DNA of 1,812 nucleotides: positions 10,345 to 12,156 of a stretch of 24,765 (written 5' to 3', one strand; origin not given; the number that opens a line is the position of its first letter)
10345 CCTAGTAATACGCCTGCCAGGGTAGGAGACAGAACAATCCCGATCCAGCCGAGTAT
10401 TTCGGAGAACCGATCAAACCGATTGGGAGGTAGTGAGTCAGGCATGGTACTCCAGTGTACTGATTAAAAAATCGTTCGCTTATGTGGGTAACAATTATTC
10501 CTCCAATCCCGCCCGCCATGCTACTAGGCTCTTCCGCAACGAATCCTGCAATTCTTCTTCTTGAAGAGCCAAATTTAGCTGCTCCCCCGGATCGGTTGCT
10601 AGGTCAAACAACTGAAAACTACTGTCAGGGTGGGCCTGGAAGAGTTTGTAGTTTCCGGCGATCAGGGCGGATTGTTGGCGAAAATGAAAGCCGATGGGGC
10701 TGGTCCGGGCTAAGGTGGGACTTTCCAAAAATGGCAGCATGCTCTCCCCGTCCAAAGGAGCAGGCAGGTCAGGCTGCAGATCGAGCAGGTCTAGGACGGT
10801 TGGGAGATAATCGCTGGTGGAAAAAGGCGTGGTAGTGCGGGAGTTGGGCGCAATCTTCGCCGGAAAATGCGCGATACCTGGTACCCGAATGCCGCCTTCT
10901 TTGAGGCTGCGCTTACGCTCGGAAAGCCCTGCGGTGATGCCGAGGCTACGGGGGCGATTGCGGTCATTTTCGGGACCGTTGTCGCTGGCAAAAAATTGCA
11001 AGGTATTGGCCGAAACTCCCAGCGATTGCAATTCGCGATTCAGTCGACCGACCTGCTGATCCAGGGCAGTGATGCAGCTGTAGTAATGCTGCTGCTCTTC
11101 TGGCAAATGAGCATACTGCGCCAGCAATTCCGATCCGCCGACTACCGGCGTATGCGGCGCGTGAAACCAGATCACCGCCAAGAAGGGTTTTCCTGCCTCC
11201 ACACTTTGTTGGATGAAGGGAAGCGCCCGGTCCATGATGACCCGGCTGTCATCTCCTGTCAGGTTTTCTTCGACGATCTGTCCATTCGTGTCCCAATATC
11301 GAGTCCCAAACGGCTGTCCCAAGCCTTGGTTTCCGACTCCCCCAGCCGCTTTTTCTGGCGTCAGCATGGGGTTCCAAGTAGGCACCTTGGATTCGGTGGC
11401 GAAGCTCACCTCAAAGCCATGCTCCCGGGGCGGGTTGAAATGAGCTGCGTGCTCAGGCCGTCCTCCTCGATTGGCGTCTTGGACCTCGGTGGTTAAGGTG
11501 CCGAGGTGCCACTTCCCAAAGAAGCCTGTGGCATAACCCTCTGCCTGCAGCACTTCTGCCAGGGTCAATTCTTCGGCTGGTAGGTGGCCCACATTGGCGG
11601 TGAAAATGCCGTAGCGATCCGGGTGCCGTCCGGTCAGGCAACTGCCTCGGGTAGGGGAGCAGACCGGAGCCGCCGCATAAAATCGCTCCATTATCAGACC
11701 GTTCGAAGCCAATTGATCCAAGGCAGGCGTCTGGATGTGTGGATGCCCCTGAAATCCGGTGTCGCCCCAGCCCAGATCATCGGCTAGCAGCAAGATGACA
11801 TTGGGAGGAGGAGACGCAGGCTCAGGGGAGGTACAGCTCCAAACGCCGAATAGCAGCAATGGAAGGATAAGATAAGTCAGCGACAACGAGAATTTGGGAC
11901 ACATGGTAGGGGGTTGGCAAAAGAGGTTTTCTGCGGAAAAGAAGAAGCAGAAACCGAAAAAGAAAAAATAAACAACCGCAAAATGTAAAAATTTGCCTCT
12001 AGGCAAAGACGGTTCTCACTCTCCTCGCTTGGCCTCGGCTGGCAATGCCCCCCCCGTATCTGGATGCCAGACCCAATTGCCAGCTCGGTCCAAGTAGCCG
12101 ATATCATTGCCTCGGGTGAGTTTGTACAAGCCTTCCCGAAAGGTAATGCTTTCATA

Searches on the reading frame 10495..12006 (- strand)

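Call 11: search_protein_families(library=pfam, proteins=[window:10495-12006:-], max_evalue=0.001)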
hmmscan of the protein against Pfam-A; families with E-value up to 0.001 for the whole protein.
window:10495-12006:- (503 aa): 2 families
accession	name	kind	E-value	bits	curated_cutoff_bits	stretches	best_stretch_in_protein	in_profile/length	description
PF00884.28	Sulfatase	-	1e-47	163.4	25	1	68-409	1-300/301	Sulfatase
PF16347.10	SGSH_C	-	1.4e-08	35.4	29.3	1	365-496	8-150/154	N-sulphoglucosamine sulphohydrolase, C-terminal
